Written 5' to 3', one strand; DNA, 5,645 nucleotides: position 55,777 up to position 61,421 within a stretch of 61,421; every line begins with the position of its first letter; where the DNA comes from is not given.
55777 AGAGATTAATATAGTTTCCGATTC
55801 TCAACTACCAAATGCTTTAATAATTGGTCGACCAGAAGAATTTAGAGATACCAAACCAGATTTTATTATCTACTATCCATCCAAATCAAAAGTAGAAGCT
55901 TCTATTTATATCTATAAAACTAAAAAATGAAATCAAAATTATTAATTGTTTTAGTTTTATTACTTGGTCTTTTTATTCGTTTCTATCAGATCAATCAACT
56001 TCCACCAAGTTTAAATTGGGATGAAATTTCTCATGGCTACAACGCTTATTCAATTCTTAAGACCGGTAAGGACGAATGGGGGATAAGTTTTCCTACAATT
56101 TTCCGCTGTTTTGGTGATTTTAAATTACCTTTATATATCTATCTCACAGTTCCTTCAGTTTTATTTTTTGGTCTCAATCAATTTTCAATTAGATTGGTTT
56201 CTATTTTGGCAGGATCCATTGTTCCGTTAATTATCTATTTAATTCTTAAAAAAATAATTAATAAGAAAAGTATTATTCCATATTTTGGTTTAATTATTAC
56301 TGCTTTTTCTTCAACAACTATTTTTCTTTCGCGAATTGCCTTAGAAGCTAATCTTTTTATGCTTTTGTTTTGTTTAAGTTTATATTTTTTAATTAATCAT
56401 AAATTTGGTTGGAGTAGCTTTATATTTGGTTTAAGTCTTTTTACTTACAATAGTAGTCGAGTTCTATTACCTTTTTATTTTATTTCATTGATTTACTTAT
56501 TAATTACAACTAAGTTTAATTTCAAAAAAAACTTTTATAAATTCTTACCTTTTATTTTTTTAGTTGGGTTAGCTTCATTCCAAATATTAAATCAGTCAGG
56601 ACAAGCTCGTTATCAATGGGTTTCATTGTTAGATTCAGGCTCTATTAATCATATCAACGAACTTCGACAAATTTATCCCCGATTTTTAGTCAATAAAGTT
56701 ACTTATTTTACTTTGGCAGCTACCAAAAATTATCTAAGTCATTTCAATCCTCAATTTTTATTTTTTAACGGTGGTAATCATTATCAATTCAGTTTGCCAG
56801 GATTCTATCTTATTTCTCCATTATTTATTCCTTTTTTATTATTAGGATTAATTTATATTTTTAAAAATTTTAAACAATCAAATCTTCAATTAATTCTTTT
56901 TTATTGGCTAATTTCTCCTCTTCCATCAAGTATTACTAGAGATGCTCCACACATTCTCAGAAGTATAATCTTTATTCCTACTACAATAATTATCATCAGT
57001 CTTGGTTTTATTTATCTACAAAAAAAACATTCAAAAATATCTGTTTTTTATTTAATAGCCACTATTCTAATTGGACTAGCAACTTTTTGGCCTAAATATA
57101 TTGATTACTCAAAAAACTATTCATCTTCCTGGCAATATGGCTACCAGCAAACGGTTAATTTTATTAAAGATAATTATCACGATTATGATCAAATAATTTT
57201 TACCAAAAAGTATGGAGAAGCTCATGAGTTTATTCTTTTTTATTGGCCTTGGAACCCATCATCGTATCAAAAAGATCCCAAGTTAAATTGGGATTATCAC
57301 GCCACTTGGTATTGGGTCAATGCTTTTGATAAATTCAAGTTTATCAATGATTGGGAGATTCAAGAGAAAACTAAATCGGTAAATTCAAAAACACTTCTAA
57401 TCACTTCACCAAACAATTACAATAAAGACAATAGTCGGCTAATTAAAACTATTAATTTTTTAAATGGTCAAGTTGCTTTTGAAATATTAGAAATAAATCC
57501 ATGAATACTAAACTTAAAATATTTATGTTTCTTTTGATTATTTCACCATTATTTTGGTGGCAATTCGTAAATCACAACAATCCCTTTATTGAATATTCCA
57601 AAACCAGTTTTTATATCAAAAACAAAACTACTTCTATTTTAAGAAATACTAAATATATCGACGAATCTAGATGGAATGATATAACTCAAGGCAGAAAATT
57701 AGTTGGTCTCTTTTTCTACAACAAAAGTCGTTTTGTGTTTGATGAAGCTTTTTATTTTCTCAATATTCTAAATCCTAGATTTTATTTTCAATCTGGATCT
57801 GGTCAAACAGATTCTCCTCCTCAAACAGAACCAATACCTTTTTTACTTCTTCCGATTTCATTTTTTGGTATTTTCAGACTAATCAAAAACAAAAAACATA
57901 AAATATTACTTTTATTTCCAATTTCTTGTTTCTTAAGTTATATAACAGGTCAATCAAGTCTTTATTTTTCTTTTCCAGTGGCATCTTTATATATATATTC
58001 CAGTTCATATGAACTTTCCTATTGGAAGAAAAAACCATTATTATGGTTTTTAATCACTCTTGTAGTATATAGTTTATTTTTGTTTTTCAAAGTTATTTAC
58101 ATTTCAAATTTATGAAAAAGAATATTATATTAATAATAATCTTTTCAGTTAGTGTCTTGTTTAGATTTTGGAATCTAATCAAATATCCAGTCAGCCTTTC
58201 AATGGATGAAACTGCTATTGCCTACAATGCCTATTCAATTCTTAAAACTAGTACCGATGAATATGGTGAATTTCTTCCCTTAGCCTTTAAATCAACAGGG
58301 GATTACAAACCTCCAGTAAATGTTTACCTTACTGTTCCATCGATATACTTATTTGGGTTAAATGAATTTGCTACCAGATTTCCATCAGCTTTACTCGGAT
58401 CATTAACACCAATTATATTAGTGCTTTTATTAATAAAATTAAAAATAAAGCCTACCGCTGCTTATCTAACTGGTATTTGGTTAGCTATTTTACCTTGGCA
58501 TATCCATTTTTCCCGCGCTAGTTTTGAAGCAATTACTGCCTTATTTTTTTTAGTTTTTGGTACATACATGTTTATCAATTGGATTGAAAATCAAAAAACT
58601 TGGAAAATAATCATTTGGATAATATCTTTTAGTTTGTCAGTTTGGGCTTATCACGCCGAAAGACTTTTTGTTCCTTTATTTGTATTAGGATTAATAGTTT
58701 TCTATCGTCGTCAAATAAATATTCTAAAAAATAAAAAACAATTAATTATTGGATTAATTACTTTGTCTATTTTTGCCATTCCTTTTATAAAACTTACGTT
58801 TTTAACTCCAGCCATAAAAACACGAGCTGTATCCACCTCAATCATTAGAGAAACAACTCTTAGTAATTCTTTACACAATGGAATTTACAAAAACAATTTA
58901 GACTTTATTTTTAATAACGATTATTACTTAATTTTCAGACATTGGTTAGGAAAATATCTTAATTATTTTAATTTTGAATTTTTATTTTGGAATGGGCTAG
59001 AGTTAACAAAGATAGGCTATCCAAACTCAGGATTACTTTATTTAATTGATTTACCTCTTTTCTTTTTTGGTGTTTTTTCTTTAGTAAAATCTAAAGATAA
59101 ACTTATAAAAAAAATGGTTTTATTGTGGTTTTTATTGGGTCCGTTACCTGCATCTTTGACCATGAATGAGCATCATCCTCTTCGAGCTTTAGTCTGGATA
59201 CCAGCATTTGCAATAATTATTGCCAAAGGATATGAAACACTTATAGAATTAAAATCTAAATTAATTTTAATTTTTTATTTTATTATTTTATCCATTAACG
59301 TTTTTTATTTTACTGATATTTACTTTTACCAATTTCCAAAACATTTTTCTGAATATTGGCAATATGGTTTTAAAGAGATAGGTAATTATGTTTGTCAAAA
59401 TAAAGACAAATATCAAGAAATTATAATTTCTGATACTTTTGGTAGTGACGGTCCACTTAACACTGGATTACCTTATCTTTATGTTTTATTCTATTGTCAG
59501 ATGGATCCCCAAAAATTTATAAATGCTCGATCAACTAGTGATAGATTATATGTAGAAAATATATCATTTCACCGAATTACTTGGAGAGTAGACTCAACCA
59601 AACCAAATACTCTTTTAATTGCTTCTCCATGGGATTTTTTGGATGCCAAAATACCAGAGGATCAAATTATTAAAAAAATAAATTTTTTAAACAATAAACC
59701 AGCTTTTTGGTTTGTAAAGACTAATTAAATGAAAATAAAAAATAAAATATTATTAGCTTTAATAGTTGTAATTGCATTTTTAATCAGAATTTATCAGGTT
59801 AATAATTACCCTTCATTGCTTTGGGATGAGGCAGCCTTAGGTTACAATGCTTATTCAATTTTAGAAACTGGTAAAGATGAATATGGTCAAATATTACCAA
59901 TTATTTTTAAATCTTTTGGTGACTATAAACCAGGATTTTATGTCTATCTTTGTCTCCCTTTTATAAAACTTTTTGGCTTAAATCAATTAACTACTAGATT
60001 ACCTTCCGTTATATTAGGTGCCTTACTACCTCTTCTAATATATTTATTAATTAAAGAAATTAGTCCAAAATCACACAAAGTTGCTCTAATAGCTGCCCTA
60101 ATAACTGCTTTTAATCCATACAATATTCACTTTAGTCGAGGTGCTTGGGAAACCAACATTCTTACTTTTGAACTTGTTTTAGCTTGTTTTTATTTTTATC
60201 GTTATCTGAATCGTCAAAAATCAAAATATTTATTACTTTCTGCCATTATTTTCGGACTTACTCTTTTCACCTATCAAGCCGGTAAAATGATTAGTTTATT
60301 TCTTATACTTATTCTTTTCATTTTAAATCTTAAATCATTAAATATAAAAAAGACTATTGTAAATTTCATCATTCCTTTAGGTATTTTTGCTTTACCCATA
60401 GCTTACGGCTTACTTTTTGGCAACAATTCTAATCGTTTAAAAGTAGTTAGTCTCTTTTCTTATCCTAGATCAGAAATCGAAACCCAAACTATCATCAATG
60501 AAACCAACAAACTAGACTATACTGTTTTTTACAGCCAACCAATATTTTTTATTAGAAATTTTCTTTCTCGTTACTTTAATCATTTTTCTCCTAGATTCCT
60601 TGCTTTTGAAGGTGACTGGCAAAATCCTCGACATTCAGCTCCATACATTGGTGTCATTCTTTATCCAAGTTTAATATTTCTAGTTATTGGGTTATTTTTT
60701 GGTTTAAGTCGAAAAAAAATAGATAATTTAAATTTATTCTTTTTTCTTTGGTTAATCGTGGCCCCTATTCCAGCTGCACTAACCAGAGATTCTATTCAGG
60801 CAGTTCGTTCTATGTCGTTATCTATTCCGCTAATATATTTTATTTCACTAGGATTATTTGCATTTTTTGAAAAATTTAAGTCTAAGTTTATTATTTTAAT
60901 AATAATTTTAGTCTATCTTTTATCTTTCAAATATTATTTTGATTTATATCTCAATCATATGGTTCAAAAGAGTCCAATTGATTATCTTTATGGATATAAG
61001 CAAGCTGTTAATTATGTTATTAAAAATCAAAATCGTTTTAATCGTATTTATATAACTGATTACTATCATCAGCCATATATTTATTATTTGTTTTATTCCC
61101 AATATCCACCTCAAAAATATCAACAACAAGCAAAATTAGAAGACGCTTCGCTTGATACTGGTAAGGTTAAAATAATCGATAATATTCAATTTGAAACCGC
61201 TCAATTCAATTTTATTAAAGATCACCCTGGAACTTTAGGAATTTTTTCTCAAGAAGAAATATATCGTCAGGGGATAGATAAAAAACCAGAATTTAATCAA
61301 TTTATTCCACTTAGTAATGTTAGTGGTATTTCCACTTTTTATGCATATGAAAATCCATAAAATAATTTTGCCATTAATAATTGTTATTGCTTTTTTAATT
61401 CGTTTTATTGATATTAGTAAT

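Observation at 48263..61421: Seven-copy array of one GT39/ArnT-like membrane glycosyltransferase subfamily, chained by ATGA junctions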

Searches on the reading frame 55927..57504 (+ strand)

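Call 3: search_protein_families(library=pfam, proteins=[window:55927-57504:+], max_evalue=0.01)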
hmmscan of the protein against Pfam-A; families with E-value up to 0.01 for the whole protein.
window:55927-57504:+ (525 aa): 1 family
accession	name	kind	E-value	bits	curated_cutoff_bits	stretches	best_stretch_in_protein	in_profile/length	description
PF13231.12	PMT_2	-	6.6e-06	26.9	26.1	1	68-213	4-152/160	Dolichyl-phosphate-mannose-protein mannosyltransferase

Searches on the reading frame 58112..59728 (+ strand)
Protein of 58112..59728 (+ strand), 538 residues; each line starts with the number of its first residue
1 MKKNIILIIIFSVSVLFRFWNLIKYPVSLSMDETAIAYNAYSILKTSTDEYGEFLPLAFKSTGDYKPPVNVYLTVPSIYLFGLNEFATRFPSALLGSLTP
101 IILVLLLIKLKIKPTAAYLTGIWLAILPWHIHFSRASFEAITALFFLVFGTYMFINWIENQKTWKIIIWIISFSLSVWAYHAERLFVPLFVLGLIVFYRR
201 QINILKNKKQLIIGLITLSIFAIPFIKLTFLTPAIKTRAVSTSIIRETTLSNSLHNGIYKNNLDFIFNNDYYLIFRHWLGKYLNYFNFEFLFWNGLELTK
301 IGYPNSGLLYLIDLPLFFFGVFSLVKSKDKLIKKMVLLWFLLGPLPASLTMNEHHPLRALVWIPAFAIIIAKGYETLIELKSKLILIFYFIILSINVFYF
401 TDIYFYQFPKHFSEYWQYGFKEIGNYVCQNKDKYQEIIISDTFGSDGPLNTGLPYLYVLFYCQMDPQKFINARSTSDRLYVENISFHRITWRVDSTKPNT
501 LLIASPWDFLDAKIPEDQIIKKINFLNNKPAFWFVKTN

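Call 3: search_protein_families(library=pfam, proteins=[window:58112-59728:+], max_evalue=0.01)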
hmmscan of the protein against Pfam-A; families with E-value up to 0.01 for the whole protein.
window:58112-59728:+ (538 aa): 2 families
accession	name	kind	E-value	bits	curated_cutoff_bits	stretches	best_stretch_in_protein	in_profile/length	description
PF02366.24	PMT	-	4e-11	43.4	22.7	1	9-176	2-174/245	Dolichyl-phosphate-mannose-protein mannosyltransferase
PF13231.12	PMT_2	-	8.7e-08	33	26.1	1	66-222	2-155/160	Dolichyl-phosphate-mannose-protein mannosyltransferase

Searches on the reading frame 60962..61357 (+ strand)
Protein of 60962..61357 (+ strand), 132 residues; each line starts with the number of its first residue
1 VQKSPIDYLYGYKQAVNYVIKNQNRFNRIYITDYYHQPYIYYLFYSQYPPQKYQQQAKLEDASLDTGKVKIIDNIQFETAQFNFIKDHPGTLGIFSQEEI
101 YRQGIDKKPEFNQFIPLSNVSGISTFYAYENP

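Call 52: predict_structure(alignment_id=A2)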
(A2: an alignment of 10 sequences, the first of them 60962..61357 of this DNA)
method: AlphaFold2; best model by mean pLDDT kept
length: 132 residues; sequences in the alignment: 10
mean_pLDDT: 86.0   pTM: 0.82
mean pLDDT of the five models: 86.0, 84.9, 83.8, 82.7, 80.1
residues with pLDDT >= 90: 78; 70-90: 36; 50-70: 11; < 50: 7
segments of 3 or more residues with pLDDT < 50: 60-66
pLDDT, mean of each block of 10 residues (from residue 1): 72 95 96 86 88 65 56 90 95 95 95 94 92 91
secondary structure, 60 per line:
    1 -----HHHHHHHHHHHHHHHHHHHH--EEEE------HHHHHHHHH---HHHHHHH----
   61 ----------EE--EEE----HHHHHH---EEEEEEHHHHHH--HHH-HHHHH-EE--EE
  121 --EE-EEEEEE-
elements in order: H6-25 E28-31 H38-46 H50-56 E75-77 H82-87 E91-96 H97-102 H109-113 E126-131

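Call 55: fold_search(model_id=the predicted structure, library=pdb)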
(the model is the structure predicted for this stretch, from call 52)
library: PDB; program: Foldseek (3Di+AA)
matches with E <= 10: 358; with E <= 0.001: 0
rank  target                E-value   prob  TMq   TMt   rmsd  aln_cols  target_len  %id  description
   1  2o20_A                1.1e-01  0.18  0.32  0.19  11.8       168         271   10  Crystal structure of transcription regulator CcpA of Lactococcus lactis (released 2007-03-27)
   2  4cdz                  1.9e-01  0.20  0.38  0.30   7.0       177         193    9  Crystal Structure of Spinosyn Rhamnosyl 4'-O-Methyltransferase SpnH from Saccharopolyspora spinosa (released 2014-11-26)
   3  8c9v                  2.2e-01  0.18  0.34  0.28   9.1       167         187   12  O-methyltransferase from Desulfuromonas acetoxidans (released 2023-04-05)
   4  4ce0                  4.0e-01  0.14  0.37  0.28   9.6       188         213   10  Crystal Structure of SAH-bound Spinosyn Rhamnosyl 4'-O- Methyltransferase SpnH from Saccharopolyspora spinosa (released 2014-11-26)
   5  1cjb_C                4.0e-01  0.08  0.21  0.14   9.6        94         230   10  MALARIAL PURINE PHOSPHORIBOSYLTRANSFERASE (released 1999-08-18)
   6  7tux_B                4.0e-01  0.08  0.21  0.14   9.6        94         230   10  Crystal Structure of Plasmodium falciparum Hypoxanthine-Guanine-Xanthine Phosphoribosyltransferase in complex with [(3 (released 2022-12-07)
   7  7tux_A                4.0e-01  0.08  0.21  0.14   9.6        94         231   10  Crystal Structure of Plasmodium falciparum Hypoxanthine-Guanine-Xanthine Phosphoribosyltransferase in complex with [(3 (released 2022-12-07)
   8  9utc_B                4.3e-01  0.09  0.28  0.09  14.9       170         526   10  The VFT domains of human sweet taste receptor TAS1R2 and TAS1R3 in the sucralose-bound state (released 2025-07-16)
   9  3ozf_A                4.3e-01  0.08  0.21  0.14   9.6        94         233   10  Crystal Structure of Plasmodium falciparum Hypoxanthine-Guanine-Xanthine Phosphoribosyltransferase in complex with hyp (released 2011-09-28)
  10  3ozf_B                4.6e-01  0.06  0.19  0.13   9.7        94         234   12  Crystal Structure of Plasmodium falciparum Hypoxanthine-Guanine-Xanthine Phosphoribosyltransferase in complex with hyp (released 2011-09-28)
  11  5i10                  4.9e-01  0.14  0.38  0.30   7.9       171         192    8  Crystal structure of spinosyn rhamnosyl 4'-O-methyltransferase spnh mutant T242Q from Saccharopolyspora Spinosa (released 2017-02-08)
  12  4xue_B                5.3e-01  0.10  0.34  0.25   8.8       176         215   11  Synthesis and evaluation of heterocyclic catechol mimics as inhibitors of catechol-O-methyltransferase (COMT): Structu (released 2015-04-15)
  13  1cjb_A                5.3e-01  0.08  0.21  0.14   9.6        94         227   10  MALARIAL PURINE PHOSPHORIBOSYLTRANSFERASE (released 1999-08-18)
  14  3ozf_C                5.3e-01  0.08  0.21  0.14   9.6        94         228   10  Crystal Structure of Plasmodium falciparum Hypoxanthine-Guanine-Xanthine Phosphoribosyltransferase in complex with hyp (released 2011-09-28)
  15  9fcq                  6.0e-01  0.14  0.39  0.28   8.3       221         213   12  CysG(N-16)-H122A mutant in complex with SAH from Kitasatospora cystarginea (released 2024-08-21)
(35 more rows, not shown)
